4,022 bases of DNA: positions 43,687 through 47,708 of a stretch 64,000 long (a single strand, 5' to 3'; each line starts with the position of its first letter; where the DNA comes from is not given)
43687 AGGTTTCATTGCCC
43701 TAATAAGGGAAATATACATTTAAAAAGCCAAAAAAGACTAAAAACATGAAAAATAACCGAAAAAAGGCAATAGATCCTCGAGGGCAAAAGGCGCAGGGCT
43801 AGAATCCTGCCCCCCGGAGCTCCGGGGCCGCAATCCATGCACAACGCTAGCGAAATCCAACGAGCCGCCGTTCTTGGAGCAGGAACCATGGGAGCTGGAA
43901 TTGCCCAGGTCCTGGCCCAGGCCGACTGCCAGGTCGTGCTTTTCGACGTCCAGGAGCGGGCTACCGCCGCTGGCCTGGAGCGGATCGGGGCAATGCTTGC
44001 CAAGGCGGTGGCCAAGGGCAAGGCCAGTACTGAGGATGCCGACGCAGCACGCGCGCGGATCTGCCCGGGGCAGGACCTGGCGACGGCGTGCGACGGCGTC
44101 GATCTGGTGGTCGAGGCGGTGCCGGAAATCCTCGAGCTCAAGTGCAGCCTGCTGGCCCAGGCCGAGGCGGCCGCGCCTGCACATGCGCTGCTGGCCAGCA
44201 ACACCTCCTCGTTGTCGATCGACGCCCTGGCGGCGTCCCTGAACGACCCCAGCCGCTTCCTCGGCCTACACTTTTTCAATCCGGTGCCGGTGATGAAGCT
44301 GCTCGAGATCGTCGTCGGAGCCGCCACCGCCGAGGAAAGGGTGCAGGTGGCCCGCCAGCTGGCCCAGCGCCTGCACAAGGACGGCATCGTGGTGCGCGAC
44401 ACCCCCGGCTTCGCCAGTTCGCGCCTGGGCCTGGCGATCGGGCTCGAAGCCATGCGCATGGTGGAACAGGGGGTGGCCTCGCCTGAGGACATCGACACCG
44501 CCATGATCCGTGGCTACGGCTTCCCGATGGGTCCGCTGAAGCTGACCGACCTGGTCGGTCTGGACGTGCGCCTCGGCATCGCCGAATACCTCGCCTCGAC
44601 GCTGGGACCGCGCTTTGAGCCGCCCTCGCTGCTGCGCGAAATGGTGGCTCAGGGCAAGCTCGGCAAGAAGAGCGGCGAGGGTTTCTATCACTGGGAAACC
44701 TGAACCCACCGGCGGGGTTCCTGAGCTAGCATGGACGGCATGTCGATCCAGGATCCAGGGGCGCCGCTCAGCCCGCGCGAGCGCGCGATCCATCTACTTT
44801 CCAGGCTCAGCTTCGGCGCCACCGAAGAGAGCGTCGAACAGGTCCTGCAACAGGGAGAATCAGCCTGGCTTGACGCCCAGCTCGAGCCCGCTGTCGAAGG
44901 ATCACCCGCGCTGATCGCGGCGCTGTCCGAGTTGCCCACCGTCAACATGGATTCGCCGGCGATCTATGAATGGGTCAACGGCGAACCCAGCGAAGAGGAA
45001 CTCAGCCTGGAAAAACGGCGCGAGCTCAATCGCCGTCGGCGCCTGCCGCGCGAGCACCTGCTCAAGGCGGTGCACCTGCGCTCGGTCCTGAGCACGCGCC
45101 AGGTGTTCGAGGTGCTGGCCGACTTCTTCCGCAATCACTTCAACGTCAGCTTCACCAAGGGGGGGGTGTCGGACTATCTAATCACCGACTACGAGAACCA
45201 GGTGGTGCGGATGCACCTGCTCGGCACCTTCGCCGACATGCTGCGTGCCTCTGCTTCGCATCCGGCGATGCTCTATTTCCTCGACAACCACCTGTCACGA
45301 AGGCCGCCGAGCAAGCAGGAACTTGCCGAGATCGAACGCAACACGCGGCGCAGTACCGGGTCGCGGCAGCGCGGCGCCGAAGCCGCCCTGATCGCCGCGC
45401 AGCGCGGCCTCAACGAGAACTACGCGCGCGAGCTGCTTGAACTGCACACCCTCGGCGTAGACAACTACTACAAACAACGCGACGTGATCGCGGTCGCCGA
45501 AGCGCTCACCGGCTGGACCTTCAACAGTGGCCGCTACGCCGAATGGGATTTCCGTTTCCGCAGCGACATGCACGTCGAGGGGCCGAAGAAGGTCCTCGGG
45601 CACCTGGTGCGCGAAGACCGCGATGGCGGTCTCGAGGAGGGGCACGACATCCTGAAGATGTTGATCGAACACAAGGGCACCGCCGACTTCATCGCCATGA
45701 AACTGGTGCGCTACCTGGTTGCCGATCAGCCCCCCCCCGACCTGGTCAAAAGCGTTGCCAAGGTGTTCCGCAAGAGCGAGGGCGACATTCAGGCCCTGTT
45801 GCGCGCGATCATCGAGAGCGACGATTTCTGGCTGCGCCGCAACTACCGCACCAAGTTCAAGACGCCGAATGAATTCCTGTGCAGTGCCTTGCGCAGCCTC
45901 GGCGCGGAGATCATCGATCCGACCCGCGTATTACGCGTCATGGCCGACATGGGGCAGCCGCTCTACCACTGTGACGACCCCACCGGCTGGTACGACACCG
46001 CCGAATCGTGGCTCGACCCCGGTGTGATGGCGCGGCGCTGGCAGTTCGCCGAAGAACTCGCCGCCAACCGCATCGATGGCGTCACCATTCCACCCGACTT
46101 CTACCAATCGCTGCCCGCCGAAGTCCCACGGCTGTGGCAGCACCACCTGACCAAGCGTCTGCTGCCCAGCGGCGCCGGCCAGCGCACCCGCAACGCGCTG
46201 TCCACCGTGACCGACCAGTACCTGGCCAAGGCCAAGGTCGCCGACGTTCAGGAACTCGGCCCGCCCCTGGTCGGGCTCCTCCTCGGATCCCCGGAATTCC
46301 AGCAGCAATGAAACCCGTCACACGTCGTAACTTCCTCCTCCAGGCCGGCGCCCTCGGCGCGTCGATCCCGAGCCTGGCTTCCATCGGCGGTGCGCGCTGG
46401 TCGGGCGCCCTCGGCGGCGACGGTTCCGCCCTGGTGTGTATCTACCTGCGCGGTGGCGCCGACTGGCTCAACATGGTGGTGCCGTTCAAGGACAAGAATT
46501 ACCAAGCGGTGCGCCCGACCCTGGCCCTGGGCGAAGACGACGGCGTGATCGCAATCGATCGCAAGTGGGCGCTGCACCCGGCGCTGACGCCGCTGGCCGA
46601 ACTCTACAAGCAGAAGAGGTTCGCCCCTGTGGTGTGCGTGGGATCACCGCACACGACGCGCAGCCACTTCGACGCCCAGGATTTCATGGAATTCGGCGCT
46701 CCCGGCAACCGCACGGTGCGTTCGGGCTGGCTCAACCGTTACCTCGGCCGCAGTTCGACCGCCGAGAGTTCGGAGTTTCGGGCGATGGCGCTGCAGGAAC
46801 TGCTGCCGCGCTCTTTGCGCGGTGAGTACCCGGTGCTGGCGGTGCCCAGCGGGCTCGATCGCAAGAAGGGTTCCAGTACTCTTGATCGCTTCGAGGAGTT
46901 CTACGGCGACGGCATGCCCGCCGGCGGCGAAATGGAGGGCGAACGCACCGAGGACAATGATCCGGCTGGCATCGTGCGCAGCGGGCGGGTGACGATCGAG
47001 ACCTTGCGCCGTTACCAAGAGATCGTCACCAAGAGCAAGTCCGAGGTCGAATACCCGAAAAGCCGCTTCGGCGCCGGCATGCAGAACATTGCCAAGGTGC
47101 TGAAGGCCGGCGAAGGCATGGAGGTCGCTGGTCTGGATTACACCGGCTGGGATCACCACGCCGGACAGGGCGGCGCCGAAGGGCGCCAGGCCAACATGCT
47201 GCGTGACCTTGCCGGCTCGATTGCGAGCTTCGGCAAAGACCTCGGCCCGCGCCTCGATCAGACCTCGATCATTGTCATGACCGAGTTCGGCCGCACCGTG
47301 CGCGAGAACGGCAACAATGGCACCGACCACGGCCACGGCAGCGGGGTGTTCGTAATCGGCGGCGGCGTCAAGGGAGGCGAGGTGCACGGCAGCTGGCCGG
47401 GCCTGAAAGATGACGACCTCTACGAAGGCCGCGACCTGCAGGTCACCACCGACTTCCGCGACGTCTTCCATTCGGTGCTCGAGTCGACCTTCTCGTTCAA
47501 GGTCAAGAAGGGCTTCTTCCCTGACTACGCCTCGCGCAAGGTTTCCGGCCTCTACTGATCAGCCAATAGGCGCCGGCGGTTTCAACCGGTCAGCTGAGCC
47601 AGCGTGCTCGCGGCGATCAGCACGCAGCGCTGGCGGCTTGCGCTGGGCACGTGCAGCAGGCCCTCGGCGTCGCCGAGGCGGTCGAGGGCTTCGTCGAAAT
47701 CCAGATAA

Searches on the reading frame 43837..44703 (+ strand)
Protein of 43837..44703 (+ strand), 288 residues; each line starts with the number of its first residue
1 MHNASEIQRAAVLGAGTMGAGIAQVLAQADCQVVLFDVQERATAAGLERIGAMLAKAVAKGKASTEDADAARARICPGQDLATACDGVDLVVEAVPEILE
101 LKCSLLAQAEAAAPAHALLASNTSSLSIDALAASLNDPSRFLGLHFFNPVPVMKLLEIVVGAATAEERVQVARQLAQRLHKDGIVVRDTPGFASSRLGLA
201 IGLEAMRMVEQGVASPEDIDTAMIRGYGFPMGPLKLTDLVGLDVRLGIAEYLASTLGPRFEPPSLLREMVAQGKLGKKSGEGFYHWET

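Call 59: search_protein_families(library=pfam, proteins=[window:43837-44703:+], max_evalue=0.0001)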
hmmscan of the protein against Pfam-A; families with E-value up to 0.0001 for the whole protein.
window:43837-44703:+ (288 aa): 3 families
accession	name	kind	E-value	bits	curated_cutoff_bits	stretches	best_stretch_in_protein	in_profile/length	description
PF02737.24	3HCDH_N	-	3.6e-58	196.9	22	1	10-189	2-180/180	3-hydroxyacyl-CoA dehydrogenase, NAD binding domain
PF00725.27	3HCDH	-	1.3e-31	109.4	22.1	1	191-286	1-97/97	3-hydroxyacyl-CoA dehydrogenase, C-terminal domain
PF01210.29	NAD_Gly3P_dh_N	-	2.4e-06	28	23.1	1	11-97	3-79/158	NAD-dependent glycerol-3-phosphate dehydrogenase N-terminus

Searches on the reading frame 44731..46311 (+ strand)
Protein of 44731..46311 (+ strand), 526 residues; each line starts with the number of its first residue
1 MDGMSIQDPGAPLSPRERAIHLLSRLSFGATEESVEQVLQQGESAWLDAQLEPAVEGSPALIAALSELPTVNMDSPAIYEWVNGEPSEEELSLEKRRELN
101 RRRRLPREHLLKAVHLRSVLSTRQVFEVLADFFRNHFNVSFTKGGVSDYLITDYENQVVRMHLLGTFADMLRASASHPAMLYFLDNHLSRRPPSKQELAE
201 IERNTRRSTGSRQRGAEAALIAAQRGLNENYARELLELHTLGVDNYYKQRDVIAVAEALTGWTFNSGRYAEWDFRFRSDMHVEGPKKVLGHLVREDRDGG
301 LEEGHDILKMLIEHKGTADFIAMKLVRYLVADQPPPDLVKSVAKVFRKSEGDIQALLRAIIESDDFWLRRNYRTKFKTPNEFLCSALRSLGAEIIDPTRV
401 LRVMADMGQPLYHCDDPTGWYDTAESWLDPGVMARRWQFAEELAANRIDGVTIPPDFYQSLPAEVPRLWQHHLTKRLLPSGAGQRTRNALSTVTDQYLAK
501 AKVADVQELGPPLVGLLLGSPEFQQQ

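Call 59: search_protein_families(library=pfam, proteins=[window:44731-46311:+], max_evalue=0.0001)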
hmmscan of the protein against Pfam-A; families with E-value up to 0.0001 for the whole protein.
window:44731-46311:+ (526 aa): 1 family
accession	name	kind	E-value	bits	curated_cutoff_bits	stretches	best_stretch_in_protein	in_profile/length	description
PF08811.16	DUF1800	-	1.6e-121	406.8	26.1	1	21-524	1-418/419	Protein of unknown function (DUF1800)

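Call 99: list_cluster_members(proteins=[P0121, P0122, window:44731-46311:+, window:43837-44703:+, window:9681-10550:+, window:10557-12947:+, window:35928-37244:-, window:33507-35870:-, window:56493-58403:+, window:58405-59127:+])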
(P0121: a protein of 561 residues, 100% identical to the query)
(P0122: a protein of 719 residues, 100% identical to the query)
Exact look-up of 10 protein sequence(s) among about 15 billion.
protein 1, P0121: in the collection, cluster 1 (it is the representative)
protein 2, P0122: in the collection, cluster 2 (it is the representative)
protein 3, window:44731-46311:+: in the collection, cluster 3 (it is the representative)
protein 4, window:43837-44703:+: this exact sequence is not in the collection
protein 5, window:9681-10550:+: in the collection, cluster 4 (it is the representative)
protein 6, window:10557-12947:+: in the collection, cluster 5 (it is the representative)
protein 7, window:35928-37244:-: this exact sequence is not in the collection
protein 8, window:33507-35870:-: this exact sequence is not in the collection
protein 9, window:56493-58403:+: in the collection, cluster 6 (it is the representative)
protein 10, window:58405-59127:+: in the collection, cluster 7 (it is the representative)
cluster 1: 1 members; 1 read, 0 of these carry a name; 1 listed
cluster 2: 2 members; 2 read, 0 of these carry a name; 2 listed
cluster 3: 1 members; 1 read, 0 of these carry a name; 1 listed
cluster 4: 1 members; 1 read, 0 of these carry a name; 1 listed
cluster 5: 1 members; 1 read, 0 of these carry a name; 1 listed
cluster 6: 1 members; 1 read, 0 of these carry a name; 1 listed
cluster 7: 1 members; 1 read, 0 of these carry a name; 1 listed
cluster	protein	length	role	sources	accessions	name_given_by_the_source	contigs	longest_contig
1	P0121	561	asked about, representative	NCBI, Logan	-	-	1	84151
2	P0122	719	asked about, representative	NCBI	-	-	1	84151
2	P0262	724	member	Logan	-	-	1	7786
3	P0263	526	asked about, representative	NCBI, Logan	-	-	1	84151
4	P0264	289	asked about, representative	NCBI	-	-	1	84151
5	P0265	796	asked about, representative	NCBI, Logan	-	-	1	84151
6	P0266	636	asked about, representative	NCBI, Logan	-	-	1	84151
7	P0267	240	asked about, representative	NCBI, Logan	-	-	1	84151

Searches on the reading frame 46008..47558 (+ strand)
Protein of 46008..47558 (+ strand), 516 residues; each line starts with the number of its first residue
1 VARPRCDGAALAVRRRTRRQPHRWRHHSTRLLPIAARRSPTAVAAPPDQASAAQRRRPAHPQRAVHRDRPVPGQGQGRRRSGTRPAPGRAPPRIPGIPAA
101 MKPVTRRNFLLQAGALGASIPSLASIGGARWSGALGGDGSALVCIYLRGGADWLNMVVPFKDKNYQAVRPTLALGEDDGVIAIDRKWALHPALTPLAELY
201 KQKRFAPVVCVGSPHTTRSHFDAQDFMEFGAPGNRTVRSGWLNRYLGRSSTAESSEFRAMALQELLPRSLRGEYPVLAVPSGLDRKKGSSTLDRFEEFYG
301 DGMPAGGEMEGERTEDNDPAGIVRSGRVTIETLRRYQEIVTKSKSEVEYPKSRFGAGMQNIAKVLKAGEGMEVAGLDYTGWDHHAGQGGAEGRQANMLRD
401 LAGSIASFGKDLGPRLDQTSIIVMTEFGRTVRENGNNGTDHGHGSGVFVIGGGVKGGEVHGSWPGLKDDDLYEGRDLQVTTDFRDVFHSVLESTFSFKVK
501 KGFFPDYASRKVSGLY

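Call 59: search_protein_families(library=pfam, proteins=[window:46008-47558:+], max_evalue=0.0001)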
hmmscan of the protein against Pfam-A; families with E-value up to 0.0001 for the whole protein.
window:46008-47558:+ (516 aa): 1 family
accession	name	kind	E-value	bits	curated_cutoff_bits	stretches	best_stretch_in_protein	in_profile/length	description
PF07394.17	DUF1501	-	7.7e-36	124.5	27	1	141-495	3-377/390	Protein of unknown function (DUF1501)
